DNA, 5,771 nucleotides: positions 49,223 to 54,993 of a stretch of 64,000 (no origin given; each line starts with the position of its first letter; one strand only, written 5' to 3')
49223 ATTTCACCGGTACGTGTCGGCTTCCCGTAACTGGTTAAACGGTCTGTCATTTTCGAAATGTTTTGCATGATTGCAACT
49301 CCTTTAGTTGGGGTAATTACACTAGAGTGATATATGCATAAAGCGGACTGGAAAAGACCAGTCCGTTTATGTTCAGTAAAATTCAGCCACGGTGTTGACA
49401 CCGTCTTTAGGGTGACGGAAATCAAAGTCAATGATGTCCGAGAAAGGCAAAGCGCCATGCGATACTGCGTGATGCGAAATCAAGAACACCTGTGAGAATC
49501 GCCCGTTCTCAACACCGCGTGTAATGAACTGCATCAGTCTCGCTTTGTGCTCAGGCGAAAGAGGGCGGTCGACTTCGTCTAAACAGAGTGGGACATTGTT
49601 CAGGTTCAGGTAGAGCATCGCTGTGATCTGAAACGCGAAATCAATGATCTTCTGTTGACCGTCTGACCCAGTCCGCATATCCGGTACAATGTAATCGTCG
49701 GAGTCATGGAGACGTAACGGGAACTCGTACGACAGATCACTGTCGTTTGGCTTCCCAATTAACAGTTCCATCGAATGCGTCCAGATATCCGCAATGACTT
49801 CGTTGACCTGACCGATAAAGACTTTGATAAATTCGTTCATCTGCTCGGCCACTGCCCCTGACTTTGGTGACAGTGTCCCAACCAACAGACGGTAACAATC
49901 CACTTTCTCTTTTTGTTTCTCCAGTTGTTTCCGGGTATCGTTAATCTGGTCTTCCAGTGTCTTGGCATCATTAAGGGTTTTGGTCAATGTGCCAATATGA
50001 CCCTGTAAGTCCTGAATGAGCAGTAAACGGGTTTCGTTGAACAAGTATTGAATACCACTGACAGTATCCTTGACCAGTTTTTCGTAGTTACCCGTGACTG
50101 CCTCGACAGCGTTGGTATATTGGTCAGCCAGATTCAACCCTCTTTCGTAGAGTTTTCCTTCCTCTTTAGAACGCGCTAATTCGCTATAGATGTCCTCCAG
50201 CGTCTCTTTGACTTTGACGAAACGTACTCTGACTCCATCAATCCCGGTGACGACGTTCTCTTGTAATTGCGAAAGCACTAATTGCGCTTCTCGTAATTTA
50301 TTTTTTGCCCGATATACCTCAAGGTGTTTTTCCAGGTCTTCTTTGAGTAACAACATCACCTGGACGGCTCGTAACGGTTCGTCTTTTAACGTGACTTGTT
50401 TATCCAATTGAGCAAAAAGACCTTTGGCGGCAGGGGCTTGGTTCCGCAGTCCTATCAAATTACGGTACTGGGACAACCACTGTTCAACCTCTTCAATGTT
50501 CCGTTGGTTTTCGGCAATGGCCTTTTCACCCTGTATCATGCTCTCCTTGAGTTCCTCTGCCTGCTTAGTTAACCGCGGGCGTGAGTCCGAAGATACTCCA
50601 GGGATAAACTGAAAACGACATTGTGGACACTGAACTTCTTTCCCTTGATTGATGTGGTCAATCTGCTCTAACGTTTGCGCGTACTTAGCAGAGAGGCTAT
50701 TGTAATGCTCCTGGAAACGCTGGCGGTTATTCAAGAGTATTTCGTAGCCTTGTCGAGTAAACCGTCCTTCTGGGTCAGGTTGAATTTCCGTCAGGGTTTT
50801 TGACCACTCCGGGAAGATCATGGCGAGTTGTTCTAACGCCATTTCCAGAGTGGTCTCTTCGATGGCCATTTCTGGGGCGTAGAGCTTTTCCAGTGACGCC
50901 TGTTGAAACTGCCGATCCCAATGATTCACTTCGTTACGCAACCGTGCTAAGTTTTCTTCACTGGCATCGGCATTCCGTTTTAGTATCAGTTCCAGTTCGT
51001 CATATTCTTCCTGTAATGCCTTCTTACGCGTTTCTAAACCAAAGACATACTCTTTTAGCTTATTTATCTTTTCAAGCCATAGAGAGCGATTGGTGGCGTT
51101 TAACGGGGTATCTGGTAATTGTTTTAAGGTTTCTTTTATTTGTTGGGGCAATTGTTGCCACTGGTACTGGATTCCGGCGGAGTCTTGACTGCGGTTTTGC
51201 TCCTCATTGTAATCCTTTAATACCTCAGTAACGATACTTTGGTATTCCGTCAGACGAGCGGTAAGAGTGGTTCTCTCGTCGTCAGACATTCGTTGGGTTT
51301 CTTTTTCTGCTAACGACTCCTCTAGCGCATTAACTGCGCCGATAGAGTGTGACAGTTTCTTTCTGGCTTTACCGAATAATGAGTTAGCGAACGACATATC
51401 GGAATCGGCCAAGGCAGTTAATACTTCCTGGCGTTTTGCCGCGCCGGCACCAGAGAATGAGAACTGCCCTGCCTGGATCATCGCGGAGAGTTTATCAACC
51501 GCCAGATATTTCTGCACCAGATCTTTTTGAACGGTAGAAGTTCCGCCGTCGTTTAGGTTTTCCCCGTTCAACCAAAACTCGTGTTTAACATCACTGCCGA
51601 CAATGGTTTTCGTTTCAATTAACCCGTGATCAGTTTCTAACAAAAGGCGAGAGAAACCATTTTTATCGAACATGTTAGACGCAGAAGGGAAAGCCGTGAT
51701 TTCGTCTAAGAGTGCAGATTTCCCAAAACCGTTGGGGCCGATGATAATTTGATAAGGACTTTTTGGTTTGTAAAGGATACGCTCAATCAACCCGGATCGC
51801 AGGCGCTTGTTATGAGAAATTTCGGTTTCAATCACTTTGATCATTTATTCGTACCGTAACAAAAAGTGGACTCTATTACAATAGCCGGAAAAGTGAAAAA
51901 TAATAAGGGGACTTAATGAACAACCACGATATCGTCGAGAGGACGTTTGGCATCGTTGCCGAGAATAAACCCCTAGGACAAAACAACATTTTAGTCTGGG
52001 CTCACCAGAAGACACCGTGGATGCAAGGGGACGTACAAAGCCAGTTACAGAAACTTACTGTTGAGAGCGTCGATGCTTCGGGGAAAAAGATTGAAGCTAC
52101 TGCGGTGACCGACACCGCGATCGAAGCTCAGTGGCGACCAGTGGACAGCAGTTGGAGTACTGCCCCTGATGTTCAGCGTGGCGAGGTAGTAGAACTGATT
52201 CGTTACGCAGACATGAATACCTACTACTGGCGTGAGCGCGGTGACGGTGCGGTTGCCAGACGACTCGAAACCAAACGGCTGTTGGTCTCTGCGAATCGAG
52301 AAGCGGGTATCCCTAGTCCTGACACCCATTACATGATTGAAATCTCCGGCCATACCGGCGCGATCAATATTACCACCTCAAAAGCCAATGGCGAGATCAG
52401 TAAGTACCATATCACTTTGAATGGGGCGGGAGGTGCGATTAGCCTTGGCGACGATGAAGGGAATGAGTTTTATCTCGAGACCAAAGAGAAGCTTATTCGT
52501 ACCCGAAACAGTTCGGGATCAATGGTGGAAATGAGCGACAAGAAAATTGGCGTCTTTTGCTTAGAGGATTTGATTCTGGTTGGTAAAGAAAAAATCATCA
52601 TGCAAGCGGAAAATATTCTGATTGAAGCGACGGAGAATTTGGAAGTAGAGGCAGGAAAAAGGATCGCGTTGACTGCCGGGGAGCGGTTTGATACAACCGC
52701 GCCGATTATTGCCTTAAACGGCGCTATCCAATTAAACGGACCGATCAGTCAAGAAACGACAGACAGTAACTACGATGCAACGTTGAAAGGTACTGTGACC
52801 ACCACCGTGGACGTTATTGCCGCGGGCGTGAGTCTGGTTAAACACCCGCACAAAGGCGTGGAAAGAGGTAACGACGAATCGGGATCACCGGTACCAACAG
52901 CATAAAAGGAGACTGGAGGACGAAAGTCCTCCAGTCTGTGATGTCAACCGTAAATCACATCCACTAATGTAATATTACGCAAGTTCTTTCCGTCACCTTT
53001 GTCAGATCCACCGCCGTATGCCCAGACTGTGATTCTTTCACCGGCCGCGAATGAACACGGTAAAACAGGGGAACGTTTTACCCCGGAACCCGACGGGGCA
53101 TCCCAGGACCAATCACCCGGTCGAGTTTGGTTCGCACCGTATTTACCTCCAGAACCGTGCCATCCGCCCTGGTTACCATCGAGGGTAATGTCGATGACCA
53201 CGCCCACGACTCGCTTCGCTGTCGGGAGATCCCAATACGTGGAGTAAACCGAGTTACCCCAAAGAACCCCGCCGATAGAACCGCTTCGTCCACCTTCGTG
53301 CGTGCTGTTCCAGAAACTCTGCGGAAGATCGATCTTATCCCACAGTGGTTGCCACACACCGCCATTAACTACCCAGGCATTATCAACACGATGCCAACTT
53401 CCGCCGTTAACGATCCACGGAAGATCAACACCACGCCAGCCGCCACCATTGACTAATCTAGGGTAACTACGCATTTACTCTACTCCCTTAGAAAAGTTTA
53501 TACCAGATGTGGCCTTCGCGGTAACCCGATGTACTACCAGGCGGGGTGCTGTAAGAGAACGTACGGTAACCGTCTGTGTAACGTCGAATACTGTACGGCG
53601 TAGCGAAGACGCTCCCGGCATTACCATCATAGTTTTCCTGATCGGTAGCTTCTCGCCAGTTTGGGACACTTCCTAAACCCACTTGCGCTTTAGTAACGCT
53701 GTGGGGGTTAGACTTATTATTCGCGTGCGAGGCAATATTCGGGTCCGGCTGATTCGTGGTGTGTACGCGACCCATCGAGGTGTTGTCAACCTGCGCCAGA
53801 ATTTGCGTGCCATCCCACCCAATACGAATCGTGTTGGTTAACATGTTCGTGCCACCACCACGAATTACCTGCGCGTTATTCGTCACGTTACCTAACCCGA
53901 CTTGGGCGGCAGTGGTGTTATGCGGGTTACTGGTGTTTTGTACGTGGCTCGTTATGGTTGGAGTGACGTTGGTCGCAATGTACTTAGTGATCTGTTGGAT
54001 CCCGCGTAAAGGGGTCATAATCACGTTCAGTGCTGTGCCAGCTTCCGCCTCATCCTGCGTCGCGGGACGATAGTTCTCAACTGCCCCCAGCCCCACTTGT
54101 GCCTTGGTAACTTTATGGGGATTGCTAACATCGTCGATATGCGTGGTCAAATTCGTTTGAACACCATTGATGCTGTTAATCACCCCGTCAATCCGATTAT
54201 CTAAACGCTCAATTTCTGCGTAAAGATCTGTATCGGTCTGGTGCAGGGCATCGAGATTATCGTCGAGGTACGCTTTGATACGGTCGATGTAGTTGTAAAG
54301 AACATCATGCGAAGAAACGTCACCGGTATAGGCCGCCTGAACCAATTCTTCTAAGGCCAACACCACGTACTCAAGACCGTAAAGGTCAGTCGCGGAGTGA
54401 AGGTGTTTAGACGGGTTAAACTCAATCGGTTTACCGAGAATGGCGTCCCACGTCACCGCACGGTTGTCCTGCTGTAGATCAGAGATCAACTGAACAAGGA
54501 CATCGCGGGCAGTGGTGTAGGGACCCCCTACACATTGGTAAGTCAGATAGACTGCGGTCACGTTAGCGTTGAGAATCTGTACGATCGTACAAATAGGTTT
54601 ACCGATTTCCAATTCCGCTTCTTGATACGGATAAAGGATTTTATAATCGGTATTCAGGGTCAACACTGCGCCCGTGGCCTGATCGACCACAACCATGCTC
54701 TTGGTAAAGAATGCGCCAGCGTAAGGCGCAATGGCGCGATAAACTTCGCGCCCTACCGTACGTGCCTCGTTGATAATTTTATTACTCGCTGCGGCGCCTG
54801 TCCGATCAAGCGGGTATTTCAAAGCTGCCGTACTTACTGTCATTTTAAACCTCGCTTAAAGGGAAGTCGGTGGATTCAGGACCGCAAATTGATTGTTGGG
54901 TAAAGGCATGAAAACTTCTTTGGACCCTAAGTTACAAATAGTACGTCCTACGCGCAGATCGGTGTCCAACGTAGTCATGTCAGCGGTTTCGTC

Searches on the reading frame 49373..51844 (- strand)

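Call 17: search_protein_families(library=phrogs, proteins=[window:49373-51844:-], max_evalue=0.001)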
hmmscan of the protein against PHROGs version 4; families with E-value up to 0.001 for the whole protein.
window:49373-51844:- (823 aa): 1 family
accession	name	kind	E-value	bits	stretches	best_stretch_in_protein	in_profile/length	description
phrog_77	-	DNA, RNA and nucleotide metabolism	1.5e-58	200.2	1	29-793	320-931/967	SbcC-like subunit of palindrome specific endonuclease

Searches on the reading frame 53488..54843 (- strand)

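Call 17: search_protein_families(library=phrogs, proteins=[window:53488-54843:-], max_evalue=0.001)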
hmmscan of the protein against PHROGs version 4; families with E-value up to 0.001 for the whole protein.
window:53488-54843:- (451 aa): 29 families (the best 25 are shown)
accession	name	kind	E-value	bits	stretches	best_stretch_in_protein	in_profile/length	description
phrog_2163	-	head and packaging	2.9e-110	371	2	2-334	4-309/574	virion structural protein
phrog_13857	-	tail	7.2e-46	158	3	212-349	161-295/743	tail protein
phrog_11029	-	tail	2.1e-31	109.6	3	215-290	22-97/892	tail protein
phrog_34368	-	unknown function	2.6e-30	106.7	2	298-424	40-161/344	-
phrog_19279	-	other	4.8e-25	89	2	230-280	373-423/794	phosphodiesterase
phrog_2712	-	tail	6.5e-24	85.3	2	197-326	125-251/700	tail fiber protein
phrog_32939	-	unknown function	6.5e-23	82.5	2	213-279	27-93/497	-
phrog_25620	-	tail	7.4e-23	82.4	3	209-262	199-251/348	tail collar fiber protein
phrog_3573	-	unknown function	3.8e-22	79.2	2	98-279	1-102/1001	-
phrog_5793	-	unknown function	7.1e-21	75.5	2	230-279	373-422/581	-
phrog_35034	-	unknown function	2.5e-20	74.1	2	226-289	56-119/242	-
phrog_28376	-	unknown function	1.7e-18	67.4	1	7-171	5-175/690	-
phrog_12754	-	unknown function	3.2e-18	66.9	2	224-265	26-67/579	-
phrog_7557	-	head and packaging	1.1e-14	54.2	1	10-167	3-158/1221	virion structural protein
phrog_3285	-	tail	4.7e-14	53.1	2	189-266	147-231/491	minor tail protein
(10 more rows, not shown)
